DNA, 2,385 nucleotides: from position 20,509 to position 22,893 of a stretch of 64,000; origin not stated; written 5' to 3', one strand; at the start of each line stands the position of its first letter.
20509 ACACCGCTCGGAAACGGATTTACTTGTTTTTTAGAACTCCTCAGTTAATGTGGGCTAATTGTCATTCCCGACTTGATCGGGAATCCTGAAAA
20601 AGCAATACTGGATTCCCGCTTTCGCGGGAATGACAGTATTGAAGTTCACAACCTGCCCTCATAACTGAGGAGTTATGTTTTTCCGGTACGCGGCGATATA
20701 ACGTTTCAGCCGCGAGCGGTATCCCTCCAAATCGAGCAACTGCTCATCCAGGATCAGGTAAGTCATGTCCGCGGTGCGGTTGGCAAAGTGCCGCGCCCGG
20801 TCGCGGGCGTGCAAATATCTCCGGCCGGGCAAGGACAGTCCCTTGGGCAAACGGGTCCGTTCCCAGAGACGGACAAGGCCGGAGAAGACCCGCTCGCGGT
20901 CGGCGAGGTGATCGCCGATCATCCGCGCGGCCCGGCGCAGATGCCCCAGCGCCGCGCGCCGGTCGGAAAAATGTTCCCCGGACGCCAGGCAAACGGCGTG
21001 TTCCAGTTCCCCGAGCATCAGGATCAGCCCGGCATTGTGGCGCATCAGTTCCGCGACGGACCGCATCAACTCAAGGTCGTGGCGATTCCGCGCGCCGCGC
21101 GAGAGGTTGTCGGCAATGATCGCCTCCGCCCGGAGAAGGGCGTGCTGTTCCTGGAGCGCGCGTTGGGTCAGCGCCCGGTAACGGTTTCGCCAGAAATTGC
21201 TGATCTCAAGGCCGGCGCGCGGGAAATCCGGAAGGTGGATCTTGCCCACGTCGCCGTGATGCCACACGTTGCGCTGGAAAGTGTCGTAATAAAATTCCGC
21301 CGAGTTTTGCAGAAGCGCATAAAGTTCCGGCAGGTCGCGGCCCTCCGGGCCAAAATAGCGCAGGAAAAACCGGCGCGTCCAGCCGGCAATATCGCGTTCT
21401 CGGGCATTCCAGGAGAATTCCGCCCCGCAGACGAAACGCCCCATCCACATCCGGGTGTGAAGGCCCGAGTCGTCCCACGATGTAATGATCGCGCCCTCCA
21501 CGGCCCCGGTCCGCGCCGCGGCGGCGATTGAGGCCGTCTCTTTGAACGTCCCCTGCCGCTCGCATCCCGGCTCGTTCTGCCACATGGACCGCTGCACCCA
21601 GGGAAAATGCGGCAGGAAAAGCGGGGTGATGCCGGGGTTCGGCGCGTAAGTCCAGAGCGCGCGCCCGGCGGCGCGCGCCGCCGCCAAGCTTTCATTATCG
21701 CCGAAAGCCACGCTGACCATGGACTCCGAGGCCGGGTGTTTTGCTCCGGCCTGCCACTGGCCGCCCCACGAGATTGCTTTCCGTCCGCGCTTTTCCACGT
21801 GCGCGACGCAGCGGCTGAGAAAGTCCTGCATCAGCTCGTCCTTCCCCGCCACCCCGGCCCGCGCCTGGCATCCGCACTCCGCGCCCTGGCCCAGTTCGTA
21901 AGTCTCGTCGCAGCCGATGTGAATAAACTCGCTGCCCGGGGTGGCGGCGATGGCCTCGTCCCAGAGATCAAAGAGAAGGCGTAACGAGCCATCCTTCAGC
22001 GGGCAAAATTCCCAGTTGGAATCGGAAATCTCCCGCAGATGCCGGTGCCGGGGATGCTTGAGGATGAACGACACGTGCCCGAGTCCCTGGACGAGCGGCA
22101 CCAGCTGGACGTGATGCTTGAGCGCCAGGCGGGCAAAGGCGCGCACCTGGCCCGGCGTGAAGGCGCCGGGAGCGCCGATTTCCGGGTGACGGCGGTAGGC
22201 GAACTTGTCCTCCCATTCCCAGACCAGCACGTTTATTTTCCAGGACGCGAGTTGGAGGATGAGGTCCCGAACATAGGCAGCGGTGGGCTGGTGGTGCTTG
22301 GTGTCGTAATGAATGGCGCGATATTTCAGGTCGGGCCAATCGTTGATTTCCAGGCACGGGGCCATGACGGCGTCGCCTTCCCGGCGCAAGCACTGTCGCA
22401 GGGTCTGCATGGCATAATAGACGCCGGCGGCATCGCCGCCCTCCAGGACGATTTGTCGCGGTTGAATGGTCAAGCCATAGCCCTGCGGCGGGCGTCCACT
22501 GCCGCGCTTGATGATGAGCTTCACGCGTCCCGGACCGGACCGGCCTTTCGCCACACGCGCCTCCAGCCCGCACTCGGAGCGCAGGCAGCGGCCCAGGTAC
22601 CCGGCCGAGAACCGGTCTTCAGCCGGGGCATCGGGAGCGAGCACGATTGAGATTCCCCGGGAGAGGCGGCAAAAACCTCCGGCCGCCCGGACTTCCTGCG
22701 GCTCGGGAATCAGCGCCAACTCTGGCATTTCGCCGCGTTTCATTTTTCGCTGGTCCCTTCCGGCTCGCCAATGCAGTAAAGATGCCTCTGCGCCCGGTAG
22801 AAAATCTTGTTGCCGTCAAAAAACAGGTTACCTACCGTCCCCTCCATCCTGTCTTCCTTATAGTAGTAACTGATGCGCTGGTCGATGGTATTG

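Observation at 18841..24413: Paralogs 1 and 2 share a near-identical ~200-nt 3' segment across an intervening GH20 gene: recent duplication or concerted evolution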

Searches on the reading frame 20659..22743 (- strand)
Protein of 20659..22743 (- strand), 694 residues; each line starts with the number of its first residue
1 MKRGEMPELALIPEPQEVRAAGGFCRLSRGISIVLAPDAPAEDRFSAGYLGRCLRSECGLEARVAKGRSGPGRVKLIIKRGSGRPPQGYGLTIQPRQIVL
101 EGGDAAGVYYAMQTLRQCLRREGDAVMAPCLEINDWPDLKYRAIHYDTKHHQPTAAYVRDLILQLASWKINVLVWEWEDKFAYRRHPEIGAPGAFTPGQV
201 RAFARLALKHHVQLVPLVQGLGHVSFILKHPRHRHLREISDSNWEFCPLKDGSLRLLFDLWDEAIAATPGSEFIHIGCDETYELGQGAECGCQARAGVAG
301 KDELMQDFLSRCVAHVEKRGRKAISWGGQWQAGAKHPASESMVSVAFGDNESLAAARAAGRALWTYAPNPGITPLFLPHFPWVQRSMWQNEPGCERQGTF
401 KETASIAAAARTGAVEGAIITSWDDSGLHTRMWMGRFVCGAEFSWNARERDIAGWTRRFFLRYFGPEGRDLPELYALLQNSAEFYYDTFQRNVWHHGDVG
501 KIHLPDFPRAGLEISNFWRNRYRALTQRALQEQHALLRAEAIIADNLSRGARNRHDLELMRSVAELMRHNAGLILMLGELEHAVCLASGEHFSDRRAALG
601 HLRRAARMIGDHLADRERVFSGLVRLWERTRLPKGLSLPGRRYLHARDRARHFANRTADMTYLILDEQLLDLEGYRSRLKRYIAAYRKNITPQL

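Call 8: search_protein_families(library=pfam, proteins=[window:20659-22743:-], max_evalue=0.01)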
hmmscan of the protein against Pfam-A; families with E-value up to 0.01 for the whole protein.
window:20659-22743:- (694 aa): 2 families
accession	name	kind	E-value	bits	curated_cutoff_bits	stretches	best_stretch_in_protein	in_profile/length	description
PF02838.20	Glyco_hydro_20b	-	8.9e-21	75.4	26.1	1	10-136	3-124/124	Glycosyl hydrolase family 20, domain 2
PF00728.28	Glyco_hydro_20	-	2.7e-12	47.1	22.3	1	140-354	2-248/348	Glycosyl hydrolase family 20, catalytic domain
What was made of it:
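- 20659..22743 (-): GH20 family glycoside hydrolase gene between the paralogs. Its start overlaps the p2 stop by 4 nt. Pfam Glyco_hydro_20b at 75.4 bits and Glyco_hydro_20 at 47.1 bits, both above their cut-offs (call 8).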

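Call 33: search_protein_families(library=ncbifam, proteins=[window:20659-22743:-], max_evalue=0.001)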
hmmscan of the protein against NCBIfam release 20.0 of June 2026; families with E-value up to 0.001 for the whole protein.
window:20659-22743:- (694 aa): 1 family
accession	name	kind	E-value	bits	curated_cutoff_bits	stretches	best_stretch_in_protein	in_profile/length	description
NF041654.1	GlcNAcase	equivalog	5.4e-09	35.1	1000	1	85-144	93-148/732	beta-N-acetylglucosaminidase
